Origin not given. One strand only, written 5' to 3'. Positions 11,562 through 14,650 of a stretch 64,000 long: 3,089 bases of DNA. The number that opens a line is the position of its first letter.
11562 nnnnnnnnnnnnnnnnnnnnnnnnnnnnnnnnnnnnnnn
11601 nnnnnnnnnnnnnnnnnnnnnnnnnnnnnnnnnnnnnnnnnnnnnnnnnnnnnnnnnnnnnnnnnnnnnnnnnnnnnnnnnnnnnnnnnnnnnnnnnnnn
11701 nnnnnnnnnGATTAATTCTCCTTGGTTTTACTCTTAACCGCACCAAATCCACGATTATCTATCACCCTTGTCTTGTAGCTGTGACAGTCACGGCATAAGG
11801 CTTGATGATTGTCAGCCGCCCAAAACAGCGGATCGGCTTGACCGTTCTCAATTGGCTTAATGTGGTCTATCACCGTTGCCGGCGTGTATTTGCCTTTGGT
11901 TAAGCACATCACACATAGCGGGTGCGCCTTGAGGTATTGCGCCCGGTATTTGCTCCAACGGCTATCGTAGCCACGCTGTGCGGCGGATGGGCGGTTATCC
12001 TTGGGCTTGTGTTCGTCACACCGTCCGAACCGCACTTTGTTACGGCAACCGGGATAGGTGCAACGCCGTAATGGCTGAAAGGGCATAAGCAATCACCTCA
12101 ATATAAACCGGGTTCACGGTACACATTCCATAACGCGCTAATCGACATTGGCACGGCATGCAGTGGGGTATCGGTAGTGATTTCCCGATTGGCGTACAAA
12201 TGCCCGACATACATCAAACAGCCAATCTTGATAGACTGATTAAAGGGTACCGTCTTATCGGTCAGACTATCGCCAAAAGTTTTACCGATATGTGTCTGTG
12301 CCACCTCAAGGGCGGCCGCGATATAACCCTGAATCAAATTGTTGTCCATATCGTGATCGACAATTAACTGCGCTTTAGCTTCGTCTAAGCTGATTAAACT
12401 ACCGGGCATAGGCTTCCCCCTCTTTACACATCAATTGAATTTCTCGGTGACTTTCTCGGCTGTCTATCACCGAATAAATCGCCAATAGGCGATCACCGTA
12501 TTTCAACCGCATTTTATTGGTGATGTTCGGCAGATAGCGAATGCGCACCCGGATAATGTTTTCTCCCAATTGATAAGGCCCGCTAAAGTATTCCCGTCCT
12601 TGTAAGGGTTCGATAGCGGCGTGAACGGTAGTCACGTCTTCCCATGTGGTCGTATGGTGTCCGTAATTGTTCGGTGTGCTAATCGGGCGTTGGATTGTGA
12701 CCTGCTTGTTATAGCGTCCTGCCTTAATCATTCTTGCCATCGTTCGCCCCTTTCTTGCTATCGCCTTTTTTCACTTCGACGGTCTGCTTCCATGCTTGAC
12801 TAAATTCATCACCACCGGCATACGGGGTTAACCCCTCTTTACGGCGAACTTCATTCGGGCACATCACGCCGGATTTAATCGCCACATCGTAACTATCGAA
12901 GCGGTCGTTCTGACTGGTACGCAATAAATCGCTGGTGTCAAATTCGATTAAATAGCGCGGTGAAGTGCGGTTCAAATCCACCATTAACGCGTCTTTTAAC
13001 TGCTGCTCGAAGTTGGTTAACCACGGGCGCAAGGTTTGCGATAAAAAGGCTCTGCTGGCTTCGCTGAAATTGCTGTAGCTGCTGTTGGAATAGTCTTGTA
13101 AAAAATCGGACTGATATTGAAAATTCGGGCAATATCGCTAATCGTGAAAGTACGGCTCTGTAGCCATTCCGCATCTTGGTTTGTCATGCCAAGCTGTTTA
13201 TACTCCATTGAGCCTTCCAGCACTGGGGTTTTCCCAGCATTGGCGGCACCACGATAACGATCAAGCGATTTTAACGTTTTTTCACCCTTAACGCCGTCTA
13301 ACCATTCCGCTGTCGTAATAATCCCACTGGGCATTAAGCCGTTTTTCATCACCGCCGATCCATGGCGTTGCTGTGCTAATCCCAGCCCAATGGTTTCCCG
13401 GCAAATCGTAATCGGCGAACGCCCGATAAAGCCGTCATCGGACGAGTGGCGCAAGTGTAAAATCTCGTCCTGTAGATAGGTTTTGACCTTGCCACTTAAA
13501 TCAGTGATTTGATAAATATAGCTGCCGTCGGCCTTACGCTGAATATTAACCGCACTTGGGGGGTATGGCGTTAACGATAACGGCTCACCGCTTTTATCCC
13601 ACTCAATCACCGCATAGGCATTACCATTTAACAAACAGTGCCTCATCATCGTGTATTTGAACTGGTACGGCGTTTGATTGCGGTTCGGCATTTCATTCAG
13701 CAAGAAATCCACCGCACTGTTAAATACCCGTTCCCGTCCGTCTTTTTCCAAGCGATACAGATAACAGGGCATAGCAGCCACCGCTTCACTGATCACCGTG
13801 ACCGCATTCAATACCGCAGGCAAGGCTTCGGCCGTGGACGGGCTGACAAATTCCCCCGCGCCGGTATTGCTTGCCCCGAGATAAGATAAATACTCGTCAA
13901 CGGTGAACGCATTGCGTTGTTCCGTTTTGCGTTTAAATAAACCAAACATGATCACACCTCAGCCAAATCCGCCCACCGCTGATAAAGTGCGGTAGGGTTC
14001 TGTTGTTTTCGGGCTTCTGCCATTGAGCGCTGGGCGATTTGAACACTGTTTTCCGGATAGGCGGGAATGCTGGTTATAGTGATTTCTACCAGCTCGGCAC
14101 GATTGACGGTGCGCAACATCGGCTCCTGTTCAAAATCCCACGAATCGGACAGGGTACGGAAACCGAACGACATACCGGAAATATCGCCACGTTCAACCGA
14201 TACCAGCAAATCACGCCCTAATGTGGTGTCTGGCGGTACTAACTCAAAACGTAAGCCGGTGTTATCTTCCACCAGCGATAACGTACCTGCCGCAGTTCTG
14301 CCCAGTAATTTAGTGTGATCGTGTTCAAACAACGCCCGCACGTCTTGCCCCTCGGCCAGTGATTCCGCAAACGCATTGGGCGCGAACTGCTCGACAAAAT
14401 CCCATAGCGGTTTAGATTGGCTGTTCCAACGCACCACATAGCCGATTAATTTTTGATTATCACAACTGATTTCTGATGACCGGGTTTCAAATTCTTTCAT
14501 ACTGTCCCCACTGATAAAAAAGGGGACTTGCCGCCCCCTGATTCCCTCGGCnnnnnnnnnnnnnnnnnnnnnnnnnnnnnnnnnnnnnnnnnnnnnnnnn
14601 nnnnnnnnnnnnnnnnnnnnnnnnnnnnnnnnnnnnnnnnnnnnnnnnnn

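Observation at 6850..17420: Capsid-plus-tape-measure island with scrambled gene order and no tail or replication genes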

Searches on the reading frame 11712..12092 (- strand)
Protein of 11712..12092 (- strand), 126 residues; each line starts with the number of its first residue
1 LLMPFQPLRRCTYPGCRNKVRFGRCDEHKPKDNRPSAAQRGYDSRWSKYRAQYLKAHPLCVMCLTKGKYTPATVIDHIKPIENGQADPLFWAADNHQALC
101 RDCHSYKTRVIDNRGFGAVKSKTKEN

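Call 4: search_protein_families(library=pfam, proteins=[window:11712-12092:-], max_evalue=0.01)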
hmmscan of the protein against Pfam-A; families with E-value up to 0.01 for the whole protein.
window:11712-12092:- (126 aa): 2 families
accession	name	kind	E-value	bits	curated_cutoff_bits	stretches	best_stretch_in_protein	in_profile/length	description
PF01844.29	HNH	-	7.9e-09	36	21.4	1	60-108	1-45/47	HNH endonuclease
PF14279.12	HNH_5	-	0.00089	19.6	27.5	1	60-113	1-49/56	HNH endonuclease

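Call 5: search_protein_families(library=phrogs, proteins=[window:11712-12092:-], max_evalue=0.001)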
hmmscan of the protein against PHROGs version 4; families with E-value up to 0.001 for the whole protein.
window:11712-12092:- (126 aa): 13 families
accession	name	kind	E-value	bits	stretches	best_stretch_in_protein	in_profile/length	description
phrog_144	-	DNA, RNA and nucleotide metabolism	4e-36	125.3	1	2-114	16-139/175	HNH endonuclease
phrog_2323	-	DNA, RNA and nucleotide metabolism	2.6e-28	99.3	1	29-117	7-93/113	HNH endonuclease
phrog_589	-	DNA, RNA and nucleotide metabolism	5.8e-25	89.1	1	3-109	34-140/179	HNH endonuclease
phrog_5956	-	DNA, RNA and nucleotide metabolism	3.6e-20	73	1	38-116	39-116/138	HNH endonuclease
phrog_119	-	DNA, RNA and nucleotide metabolism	1.2e-12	48.4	1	32-108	177-255/443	HNH endonuclease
phrog_333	-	DNA, RNA and nucleotide metabolism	8.3e-11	43.2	1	41-115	16-86/138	HNH endonuclease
phrog_4581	-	head and packaging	3e-10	41.1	1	38-109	44-110/395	terminase small subunit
phrog_11604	-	DNA, RNA and nucleotide metabolism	4.1e-09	37.2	1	50-125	68-145/160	HNH endonuclease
phrog_6050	-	DNA, RNA and nucleotide metabolism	1.7e-07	31.4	1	53-112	307-362/402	HNH endonuclease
phrog_338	-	DNA, RNA and nucleotide metabolism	3.1e-07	31.1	1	20-108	166-260/340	HNH endonuclease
phrog_7785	-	DNA, RNA and nucleotide metabolism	4.9e-06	27.6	1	23-114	34-119/147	HNH endonuclease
phrog_3106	-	DNA, RNA and nucleotide metabolism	5e-05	24.1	1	27-112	128-225/252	HNH endonuclease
phrog_4234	-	DNA, RNA and nucleotide metabolism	0.00029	21.6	1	37-112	7-87/130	HNH endonuclease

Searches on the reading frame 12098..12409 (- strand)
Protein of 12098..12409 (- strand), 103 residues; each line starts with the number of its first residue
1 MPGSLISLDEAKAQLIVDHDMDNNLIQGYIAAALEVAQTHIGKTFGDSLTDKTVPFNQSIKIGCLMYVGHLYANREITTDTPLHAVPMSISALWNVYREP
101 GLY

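Call 4: search_protein_families(library=pfam, proteins=[window:12098-12409:-], max_evalue=0.01)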
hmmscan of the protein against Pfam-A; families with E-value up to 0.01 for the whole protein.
window:12098-12409:- (103 aa): 1 family
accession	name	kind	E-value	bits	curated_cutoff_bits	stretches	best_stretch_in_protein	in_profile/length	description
PF05135.19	Phage_connect_1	-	5.4e-09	36.8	21.2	1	6-79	2-74/101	Phage gp6-like head-tail connector protein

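Call 5: search_protein_families(library=phrogs, proteins=[window:12098-12409:-], max_evalue=0.001)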
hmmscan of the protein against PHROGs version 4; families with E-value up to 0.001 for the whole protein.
window:12098-12409:- (103 aa): 2 families
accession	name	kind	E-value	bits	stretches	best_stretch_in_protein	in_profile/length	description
phrog_40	-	connector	1.4e-29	104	1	1-101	37-134/201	head-tail adaptor Ad1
phrog_442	-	connector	6.7e-10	39.7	1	4-55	86-137/270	head-tail adaptor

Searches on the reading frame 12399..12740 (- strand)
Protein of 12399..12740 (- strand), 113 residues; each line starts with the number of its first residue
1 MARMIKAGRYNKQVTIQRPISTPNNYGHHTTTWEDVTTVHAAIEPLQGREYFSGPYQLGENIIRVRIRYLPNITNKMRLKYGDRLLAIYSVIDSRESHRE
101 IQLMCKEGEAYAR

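Call 4: search_protein_families(library=pfam, proteins=[window:12399-12740:-], max_evalue=0.01)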
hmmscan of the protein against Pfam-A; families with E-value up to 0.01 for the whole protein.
window:12399-12740:- (113 aa): 1 family
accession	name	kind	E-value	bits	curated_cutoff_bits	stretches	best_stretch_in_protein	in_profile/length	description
PF05521.18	Phage_HCP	-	7.9e-29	100.8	25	1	5-108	1-106/106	Phage head completion protein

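Call 5: search_protein_families(library=phrogs, proteins=[window:12399-12740:-], max_evalue=0.001)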
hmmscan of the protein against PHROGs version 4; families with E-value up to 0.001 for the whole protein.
window:12399-12740:- (113 aa): 2 families
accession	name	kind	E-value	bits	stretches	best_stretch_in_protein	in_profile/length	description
phrog_25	-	connector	6e-30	106.2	1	1-110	32-141/286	head closure Hc1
phrog_10356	-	head and packaging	4.9e-06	25.9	1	5-95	3-93/852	virion structural protein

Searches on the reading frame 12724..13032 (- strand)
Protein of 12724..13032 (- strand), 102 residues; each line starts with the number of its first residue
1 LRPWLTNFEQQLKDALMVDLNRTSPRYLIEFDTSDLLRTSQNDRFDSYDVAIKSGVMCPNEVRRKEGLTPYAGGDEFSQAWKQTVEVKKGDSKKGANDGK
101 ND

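Call 4: search_protein_families(library=pfam, proteins=[window:12724-13032:-], max_evalue=0.01)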
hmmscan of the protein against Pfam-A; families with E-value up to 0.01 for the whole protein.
window:12724-13032:- (102 aa): 1 family
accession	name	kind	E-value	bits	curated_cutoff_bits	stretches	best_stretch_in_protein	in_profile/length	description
PF04860.17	Phage_portal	-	4.1e-14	52.9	39.1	1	1-67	261-321/321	Phage portal protein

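Call 5: search_protein_families(library=phrogs, proteins=[window:12724-13032:-], max_evalue=0.001)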
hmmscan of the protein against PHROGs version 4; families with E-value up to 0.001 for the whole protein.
window:12724-13032:- (102 aa): 6 families
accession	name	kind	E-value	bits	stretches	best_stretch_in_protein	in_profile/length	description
phrog_12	-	head and packaging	2.3e-20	74.1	1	1-98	350-449/646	portal protein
phrog_11323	-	unknown function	6.3e-16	59.7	1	1-100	25-123/130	-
phrog_5929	-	head and packaging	1.4e-15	58.2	1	2-100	118-215/228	portal protein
phrog_2662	-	head and packaging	3.5e-09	36.8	1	1-79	339-416/717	portal protein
phrog_21454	-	unknown function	4e-08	33.8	1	28-77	120-169/320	-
phrog_2271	-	head and packaging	1.1e-06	27.7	1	27-77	342-392/859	portal protein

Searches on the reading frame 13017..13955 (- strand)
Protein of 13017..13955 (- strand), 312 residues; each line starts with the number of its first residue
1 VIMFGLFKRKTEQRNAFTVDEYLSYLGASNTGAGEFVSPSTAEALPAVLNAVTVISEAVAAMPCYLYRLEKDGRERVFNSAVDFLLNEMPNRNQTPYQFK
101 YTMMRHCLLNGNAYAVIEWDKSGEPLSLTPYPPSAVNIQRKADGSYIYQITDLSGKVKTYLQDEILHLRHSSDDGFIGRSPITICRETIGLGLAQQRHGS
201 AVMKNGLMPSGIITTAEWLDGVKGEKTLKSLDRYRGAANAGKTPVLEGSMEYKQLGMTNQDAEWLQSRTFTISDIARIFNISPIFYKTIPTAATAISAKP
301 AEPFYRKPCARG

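Call 4: search_protein_families(library=pfam, proteins=[window:13017-13955:-], max_evalue=0.01)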
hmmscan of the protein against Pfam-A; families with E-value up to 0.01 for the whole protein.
window:13017-13955:- (312 aa): 1 family
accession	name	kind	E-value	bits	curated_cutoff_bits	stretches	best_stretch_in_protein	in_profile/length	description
PF04860.17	Phage_portal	-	6.4e-68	229.7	39.1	1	46-287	1-239/321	Phage portal protein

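Call 5: search_protein_families(library=phrogs, proteins=[window:13017-13955:-], max_evalue=0.001)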
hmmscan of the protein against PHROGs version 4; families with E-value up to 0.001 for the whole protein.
window:13017-13955:- (312 aa): 4 families
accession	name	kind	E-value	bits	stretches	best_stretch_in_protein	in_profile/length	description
phrog_12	-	head and packaging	1.3e-83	283.2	1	3-285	47-328/646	portal protein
phrog_2662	-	head and packaging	1.3e-40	140.6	1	41-284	63-314/717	portal protein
phrog_5929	-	head and packaging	1e-15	58.7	1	196-285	5-93/228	portal protein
phrog_2271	-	head and packaging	7e-06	25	1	37-281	44-293/859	portal protein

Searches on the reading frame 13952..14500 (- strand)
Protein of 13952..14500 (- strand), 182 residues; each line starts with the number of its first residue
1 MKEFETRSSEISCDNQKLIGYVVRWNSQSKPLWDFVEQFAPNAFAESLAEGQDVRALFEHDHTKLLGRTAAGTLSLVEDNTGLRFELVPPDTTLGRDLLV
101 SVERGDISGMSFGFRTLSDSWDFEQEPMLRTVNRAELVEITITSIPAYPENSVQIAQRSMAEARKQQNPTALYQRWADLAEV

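Call 4: search_protein_families(library=pfam, proteins=[window:13952-14500:-], max_evalue=0.01)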
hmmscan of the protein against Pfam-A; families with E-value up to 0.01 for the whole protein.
window:13952-14500:- (182 aa): 1 family
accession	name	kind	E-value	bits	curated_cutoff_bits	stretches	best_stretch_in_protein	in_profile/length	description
PF04586.22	Peptidase_S78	-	1.1e-48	166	21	1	3-165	2-164/165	Caudovirus prohead serine protease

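Call 5: search_protein_families(library=phrogs, proteins=[window:13952-14500:-], max_evalue=0.001)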
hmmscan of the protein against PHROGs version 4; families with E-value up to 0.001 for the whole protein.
window:13952-14500:- (182 aa): 8 families
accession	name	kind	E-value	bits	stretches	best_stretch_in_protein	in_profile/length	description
phrog_80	-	head and packaging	2.3e-52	180.1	1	1-169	214-395/607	head maturation protease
phrog_2263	-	head and packaging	3.1e-30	106.6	1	15-168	38-187/551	major head protein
phrog_13042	-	head and packaging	6e-22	79.3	1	3-154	12-172/386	major head protein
phrog_37668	-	head and packaging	2.3e-21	77.2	1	20-154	25-164/313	head maturation protease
phrog_9644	-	head and packaging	9.9e-17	62.2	1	17-172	164-322/341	head maturation protease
phrog_36211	-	head and packaging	1e-15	58.7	1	34-154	40-162/378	head maturation protease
phrog_7053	-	head and packaging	3.8e-10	40.8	1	34-163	60-194/390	head maturation protease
phrog_617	-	head and packaging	4.4e-09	36.8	1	52-166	59-169/626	major head protein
